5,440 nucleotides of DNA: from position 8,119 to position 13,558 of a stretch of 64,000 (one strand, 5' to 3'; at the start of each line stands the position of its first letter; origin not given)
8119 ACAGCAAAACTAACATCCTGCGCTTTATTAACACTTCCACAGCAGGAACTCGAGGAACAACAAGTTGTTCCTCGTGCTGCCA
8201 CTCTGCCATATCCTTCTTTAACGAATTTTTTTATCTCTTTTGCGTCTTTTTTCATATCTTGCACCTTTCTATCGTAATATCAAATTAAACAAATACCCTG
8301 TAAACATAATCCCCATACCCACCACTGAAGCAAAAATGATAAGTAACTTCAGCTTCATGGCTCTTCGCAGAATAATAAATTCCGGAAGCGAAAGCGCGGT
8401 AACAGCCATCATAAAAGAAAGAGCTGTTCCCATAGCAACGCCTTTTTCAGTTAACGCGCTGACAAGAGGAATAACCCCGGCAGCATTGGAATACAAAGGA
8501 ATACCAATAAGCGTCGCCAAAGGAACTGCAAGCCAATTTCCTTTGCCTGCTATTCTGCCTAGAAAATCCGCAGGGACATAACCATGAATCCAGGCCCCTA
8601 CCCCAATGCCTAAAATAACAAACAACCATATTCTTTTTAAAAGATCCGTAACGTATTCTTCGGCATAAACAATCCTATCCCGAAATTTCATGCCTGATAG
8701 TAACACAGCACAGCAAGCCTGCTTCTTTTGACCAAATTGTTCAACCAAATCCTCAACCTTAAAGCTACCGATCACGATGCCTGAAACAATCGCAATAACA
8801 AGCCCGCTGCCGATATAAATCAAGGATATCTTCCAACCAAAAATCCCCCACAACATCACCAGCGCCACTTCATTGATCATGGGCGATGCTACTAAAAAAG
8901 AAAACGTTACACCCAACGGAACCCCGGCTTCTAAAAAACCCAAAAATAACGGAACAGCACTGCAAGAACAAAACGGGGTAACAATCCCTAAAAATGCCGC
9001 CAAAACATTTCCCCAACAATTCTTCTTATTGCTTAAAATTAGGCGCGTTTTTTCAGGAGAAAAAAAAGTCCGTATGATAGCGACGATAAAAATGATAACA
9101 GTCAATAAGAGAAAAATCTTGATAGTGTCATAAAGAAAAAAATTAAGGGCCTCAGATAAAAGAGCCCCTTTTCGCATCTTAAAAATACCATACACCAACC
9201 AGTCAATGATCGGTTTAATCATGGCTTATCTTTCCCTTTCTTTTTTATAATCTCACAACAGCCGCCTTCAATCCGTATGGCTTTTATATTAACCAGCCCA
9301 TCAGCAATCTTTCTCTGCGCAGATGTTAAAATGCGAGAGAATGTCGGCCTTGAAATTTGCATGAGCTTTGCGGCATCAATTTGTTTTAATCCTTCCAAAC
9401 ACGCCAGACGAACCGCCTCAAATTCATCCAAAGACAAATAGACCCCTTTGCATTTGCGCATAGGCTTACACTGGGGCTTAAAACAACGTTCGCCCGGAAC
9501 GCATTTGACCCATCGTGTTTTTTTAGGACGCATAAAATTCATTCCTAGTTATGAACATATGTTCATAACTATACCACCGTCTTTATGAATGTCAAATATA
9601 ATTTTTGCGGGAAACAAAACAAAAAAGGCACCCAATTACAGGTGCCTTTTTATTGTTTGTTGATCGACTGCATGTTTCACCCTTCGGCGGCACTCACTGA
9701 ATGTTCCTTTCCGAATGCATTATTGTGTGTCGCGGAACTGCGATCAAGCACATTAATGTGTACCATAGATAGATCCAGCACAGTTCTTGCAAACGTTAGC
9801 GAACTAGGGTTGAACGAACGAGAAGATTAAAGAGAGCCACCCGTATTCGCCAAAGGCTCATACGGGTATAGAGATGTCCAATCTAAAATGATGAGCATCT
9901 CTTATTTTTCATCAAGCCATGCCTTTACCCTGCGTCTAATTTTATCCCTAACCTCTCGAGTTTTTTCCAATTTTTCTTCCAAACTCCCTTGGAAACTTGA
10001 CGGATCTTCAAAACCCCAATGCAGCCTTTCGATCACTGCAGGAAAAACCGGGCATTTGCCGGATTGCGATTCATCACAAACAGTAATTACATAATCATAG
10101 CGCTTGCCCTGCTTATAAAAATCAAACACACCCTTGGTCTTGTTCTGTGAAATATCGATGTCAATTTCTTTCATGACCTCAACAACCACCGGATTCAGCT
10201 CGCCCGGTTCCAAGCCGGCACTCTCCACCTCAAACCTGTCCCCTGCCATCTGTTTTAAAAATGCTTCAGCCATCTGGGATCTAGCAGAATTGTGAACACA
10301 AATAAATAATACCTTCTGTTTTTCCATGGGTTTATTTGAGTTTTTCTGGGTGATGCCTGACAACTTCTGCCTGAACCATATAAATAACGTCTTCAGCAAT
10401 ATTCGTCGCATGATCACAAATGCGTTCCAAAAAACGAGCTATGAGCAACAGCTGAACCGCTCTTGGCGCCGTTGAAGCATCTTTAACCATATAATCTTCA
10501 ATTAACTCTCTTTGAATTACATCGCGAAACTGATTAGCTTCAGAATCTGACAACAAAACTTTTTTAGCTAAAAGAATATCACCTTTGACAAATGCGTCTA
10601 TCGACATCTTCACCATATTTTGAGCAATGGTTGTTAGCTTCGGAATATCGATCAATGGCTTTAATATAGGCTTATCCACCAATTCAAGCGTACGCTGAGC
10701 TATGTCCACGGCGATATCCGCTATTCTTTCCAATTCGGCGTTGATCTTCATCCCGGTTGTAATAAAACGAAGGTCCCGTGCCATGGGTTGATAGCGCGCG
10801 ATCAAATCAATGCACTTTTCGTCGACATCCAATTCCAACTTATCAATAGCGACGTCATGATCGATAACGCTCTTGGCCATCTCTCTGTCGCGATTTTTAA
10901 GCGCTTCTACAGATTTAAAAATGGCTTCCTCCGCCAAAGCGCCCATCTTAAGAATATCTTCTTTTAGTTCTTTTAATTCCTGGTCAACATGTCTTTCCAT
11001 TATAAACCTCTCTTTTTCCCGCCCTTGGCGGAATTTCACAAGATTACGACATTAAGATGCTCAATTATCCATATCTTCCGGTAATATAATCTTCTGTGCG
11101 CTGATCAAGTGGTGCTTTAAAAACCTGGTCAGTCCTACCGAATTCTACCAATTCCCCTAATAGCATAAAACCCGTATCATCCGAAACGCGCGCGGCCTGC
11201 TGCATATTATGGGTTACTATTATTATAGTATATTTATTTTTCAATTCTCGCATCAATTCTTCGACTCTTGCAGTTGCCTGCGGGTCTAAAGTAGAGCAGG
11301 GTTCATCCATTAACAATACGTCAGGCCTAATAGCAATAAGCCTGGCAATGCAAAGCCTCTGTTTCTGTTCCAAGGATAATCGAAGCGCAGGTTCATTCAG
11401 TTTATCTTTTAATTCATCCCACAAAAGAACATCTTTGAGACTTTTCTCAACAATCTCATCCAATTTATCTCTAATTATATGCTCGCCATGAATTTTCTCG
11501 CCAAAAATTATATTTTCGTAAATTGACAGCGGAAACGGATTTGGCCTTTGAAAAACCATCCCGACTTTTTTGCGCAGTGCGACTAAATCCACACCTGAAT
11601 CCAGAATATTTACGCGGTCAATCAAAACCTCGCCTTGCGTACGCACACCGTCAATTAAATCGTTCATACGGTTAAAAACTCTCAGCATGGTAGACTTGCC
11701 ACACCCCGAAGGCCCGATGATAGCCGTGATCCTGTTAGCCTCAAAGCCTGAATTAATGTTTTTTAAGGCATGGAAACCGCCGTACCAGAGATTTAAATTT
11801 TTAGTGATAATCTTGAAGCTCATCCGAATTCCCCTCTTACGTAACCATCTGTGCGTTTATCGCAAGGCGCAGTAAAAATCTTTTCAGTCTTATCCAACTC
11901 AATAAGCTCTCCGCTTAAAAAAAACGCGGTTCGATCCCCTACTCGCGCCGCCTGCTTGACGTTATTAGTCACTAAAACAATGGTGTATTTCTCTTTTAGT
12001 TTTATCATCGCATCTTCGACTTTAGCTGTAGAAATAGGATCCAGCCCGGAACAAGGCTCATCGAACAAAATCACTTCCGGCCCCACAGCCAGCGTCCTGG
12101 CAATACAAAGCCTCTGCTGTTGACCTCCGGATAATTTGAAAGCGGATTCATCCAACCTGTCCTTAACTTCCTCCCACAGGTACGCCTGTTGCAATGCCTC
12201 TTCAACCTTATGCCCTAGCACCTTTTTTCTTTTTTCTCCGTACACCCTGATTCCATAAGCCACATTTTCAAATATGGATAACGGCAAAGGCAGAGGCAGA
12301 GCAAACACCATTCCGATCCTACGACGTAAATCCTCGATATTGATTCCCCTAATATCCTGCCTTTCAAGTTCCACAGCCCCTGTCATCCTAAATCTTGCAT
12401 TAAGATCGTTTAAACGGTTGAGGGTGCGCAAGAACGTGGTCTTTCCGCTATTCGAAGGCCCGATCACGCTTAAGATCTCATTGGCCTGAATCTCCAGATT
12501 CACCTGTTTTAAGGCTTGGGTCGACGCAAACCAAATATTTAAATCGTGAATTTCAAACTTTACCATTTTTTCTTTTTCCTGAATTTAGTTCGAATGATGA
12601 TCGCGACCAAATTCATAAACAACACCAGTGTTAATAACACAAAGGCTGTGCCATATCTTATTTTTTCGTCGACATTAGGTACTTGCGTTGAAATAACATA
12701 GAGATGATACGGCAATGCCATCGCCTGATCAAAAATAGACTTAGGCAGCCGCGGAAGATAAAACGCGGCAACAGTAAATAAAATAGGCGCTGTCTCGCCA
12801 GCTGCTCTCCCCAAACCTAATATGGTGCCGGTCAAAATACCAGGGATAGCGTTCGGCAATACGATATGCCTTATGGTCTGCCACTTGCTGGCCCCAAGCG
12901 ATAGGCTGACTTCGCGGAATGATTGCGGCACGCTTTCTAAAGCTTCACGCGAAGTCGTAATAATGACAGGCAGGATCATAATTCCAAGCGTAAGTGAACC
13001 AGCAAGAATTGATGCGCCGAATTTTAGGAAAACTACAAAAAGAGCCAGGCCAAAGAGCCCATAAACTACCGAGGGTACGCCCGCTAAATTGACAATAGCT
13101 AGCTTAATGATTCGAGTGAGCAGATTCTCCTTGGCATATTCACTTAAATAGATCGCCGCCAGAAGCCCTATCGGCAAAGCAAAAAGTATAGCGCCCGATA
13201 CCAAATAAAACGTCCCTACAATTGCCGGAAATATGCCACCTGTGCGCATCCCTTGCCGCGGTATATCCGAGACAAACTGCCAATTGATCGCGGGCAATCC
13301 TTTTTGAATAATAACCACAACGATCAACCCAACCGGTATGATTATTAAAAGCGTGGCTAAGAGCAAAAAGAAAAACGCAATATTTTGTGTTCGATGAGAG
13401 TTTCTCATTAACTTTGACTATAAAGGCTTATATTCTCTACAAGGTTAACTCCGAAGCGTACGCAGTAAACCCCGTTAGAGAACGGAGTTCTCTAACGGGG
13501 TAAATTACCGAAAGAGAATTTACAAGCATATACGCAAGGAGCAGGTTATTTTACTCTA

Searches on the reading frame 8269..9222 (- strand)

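Call 58: search_protein_families(library=pfam, proteins=[window:8269-9222:-], max_evalue=0.001)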
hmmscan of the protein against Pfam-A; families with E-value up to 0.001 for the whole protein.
window:8269-9222:- (317 aa): 1 family
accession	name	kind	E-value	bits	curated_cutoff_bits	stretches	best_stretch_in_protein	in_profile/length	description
PF03773.19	ArsP_1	-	3.2e-75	253.5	32.3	1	22-313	2-293/294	Predicted permease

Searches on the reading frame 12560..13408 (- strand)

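Call 58: search_protein_families(library=pfam, proteins=[window:12560-13408:-], max_evalue=0.001)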
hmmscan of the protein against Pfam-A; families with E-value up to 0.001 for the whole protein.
window:12560-13408:- (282 aa): 1 family
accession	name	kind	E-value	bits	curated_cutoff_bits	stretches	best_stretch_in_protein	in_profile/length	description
PF00528.27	BPD_transp_1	-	3.2e-23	82.8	26.4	1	78-279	2-181/184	Binding-protein-dependent transport system inner membrane component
